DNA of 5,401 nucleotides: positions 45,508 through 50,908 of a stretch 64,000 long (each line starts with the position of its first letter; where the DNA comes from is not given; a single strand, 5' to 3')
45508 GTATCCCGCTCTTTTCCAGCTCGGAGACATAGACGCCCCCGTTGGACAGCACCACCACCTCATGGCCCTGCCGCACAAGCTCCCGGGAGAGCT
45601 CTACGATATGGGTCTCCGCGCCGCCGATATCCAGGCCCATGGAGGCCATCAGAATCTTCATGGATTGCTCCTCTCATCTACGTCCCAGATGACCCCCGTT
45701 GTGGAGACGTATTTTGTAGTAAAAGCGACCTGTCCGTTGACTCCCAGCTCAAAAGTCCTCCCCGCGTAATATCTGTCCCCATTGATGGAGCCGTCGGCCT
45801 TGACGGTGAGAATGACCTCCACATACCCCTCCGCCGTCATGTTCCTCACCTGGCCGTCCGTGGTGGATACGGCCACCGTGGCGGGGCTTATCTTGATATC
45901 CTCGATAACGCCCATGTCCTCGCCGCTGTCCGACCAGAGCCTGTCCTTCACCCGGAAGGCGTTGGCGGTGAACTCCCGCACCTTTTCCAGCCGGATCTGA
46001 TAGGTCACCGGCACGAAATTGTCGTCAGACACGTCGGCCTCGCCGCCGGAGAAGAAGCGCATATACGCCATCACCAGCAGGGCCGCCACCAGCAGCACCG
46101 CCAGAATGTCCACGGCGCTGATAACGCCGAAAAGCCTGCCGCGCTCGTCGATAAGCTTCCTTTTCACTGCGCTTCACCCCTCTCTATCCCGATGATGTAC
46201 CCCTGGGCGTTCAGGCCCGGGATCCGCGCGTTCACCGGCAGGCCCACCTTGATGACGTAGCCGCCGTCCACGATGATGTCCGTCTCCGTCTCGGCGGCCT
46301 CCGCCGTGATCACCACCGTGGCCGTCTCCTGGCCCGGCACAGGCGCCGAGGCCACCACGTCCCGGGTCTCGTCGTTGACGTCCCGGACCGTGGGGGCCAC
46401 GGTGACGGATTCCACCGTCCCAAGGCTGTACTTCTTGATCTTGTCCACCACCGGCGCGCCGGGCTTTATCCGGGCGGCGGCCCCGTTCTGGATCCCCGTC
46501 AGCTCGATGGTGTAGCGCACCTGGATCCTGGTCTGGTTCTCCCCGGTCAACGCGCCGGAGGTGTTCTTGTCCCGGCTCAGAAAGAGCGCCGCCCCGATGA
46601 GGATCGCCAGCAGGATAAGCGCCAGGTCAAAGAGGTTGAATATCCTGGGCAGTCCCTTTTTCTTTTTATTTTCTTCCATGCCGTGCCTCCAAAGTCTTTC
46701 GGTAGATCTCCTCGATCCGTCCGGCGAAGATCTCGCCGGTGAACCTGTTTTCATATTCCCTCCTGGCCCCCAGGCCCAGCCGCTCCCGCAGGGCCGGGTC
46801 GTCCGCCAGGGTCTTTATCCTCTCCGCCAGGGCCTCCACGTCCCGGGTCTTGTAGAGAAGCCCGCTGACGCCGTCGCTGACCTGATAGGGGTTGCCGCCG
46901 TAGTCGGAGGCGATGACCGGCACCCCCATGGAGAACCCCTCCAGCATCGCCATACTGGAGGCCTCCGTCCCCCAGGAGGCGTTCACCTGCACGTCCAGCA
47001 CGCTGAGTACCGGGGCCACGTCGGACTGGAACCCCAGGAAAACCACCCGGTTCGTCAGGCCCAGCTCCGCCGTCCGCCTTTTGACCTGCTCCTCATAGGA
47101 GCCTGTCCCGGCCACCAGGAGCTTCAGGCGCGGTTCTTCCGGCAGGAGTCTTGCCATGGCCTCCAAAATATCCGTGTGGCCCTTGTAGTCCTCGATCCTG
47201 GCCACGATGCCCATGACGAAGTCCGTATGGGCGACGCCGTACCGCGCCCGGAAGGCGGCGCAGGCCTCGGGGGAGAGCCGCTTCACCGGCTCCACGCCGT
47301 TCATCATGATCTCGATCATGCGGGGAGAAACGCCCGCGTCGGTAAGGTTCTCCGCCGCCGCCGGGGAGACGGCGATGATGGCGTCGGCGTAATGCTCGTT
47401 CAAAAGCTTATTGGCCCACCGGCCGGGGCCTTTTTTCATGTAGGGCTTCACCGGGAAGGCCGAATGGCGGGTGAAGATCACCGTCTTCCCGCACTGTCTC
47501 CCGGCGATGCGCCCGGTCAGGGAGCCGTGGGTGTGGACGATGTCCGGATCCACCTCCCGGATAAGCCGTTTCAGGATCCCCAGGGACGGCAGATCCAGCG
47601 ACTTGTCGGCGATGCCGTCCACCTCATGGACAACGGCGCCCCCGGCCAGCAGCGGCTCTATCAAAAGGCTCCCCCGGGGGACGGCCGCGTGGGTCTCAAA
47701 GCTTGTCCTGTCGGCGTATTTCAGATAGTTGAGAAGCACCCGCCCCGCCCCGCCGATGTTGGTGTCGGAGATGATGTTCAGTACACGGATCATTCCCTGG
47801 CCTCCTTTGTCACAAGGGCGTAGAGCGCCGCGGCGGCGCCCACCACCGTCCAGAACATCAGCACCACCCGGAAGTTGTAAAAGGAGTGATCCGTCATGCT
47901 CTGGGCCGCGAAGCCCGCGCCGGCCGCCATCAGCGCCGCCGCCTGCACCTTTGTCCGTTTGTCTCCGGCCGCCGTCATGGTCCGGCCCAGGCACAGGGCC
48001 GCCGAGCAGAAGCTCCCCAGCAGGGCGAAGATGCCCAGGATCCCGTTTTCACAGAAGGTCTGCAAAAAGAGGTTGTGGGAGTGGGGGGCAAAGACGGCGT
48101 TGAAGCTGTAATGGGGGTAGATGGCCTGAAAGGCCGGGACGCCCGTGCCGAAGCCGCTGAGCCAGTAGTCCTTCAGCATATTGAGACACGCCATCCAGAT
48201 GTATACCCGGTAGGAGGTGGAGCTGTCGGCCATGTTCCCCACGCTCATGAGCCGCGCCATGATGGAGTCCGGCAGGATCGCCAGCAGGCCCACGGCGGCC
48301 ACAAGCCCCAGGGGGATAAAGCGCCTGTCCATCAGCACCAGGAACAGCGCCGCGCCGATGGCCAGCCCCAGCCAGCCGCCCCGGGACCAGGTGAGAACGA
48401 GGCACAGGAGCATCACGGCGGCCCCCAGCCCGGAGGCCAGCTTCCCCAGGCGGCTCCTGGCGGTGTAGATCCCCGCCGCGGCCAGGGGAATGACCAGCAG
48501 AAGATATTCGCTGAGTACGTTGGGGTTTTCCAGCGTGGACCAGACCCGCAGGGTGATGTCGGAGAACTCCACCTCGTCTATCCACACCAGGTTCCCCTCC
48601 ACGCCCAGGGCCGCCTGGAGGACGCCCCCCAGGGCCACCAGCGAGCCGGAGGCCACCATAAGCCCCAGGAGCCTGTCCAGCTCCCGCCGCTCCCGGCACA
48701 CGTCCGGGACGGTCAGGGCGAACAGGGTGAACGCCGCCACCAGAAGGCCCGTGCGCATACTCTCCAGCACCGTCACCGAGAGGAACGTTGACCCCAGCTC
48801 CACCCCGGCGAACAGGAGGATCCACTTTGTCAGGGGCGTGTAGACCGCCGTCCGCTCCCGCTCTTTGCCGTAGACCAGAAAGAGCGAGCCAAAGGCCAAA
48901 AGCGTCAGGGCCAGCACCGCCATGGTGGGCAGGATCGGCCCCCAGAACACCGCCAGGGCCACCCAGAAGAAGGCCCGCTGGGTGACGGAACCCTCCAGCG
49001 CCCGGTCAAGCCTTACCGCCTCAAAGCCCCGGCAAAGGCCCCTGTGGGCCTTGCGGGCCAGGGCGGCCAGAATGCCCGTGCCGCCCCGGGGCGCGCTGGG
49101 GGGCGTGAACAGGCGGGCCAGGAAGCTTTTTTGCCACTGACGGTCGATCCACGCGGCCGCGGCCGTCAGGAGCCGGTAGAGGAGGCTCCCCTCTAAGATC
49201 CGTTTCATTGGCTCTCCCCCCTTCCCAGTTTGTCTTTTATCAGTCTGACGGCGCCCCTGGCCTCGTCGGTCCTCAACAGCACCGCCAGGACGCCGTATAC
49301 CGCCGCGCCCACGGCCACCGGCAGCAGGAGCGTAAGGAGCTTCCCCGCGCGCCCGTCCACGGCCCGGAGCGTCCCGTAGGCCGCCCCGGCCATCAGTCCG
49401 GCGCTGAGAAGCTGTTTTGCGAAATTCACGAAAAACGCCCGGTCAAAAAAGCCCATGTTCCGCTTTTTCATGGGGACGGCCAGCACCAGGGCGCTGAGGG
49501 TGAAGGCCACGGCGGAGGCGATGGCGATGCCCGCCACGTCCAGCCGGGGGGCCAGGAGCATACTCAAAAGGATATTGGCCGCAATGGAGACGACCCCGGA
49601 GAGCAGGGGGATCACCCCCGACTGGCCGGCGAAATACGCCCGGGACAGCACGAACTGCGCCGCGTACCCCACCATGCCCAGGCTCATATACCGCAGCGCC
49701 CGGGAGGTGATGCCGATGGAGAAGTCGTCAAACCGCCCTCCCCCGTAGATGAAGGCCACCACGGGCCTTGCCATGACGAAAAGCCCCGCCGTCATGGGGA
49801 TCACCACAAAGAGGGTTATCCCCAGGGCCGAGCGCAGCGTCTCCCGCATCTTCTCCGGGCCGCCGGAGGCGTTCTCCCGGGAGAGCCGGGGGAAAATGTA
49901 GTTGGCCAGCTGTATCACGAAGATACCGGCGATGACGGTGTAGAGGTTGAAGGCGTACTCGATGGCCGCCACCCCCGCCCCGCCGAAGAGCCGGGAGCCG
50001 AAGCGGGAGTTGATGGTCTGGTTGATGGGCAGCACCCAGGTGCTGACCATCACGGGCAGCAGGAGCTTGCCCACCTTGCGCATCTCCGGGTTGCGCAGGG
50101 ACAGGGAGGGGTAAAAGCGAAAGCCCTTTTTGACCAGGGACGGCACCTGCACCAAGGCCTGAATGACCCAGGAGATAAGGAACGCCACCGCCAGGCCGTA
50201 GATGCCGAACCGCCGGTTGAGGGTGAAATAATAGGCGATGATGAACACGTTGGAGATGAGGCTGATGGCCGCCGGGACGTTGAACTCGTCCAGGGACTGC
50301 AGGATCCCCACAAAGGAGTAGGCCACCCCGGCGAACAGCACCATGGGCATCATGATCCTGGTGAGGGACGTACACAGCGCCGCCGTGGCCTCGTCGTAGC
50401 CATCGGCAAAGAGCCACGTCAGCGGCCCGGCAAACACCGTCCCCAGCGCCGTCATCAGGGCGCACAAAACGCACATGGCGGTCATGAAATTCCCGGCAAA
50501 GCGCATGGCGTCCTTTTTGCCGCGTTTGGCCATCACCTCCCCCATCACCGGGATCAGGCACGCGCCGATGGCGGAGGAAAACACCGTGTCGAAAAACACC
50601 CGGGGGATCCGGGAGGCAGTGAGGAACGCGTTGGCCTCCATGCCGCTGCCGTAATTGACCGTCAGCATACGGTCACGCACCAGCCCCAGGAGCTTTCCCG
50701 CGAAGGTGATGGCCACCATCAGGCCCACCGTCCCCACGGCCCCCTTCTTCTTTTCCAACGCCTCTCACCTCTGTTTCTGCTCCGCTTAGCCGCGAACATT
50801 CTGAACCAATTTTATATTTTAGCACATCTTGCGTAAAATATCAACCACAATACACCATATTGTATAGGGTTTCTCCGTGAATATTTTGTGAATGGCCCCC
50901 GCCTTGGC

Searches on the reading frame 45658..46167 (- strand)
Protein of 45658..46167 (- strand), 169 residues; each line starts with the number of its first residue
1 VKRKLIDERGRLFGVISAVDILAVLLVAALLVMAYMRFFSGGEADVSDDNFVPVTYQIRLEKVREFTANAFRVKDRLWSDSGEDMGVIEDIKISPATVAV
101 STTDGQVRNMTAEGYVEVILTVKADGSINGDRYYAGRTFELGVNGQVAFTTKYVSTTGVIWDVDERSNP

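Call 59: search_protein_families(library=pfam, proteins=[window:45658-46167:-], max_evalue=0.00001)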
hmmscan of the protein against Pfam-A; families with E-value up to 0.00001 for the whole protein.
window:45658-46167:- (169 aa): 1 family
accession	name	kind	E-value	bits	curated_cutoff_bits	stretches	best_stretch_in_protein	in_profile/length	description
PF14221.11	DUF4330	-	3.2e-24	86.4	27.6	1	4-163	2-166/167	Domain of unknown function (DUF4330)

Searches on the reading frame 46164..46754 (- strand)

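Call 59: search_protein_families(library=pfam, proteins=[window:46164-46754:-], max_evalue=0.00001)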
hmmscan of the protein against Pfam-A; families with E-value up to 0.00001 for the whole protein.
window:46164-46754:- (196 aa): 1 family
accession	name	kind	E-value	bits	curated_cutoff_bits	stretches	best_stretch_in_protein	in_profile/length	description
PF14221.11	DUF4330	-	8.1e-16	59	27.6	1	37-190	12-166/167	Domain of unknown function (DUF4330)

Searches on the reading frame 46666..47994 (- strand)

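Call 63: search_protein_families(library=pfam, proteins=[window:46666-47994:-], max_evalue=0.001)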
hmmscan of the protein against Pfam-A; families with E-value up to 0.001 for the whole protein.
window:46666-47994:- (442 aa): 5 families
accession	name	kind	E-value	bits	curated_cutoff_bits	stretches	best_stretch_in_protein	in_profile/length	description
PF00534.26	Glycos_transf_1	-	6.6e-34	117.4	26.4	1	249-411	6-170/172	Glycosyl transferases group 1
PF13692.12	Glyco_trans_1_4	-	1.3e-30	106.9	27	1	260-399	3-142/142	Glycosyl transferases group 1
PF13439.12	Glyco_transf_4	-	1.9e-20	74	28.5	1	80-236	1-168/170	Glycosyltransferase Family 4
PF13579.12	Glyco_trans_4_4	-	1.6e-12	48.5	29.7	1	81-233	1-158/158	Glycosyl transferase 4-like domain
PF13524.12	Glyco_trans_1_2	-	5.3e-05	23.6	25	1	277-419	6-134/144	Glycosyl transferase-like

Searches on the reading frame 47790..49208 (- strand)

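Call 59: search_protein_families(library=pfam, proteins=[window:47790-49208:-], max_evalue=0.00001)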
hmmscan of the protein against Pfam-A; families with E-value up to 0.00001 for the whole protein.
window:47790-49208:- (472 aa): 1 family
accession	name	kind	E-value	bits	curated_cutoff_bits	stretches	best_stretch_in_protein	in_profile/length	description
PF04932.20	Wzy_C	-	1.1e-23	84.2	31.7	1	262-396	2-148/149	O-Antigen ligase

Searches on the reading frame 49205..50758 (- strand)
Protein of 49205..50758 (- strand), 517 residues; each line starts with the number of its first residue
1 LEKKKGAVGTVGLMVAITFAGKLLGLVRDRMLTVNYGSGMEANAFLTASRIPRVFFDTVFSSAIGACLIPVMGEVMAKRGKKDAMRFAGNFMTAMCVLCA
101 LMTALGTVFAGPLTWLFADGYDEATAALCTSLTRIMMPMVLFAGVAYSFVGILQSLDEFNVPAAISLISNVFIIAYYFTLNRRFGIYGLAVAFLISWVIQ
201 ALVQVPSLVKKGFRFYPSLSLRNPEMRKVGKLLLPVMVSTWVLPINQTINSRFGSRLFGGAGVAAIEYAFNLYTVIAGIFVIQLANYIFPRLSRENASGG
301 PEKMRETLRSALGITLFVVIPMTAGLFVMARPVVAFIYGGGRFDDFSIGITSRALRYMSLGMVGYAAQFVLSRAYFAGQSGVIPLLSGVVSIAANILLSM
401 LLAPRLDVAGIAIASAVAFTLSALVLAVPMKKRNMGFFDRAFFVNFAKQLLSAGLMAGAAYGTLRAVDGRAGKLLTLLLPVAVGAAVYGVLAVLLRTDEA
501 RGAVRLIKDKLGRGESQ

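Call 59: search_protein_families(library=pfam, proteins=[window:49205-50758:-], max_evalue=0.00001)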
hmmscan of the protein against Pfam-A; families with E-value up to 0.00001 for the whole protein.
window:49205-50758:- (517 aa): 3 families
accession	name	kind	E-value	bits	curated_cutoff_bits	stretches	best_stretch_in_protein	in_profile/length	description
PF03023.19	MurJ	-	1.4e-80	271.6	27.4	1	37-468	6-437/451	Lipid II flippase MurJ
PF01554.23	MatE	-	9.3e-13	48.6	24.9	2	58-174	42-156/161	MatE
PF13440.11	Polysacc_synt_3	-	4e-08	33.3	23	1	113-339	68-285/293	Polysaccharide biosynthesis protein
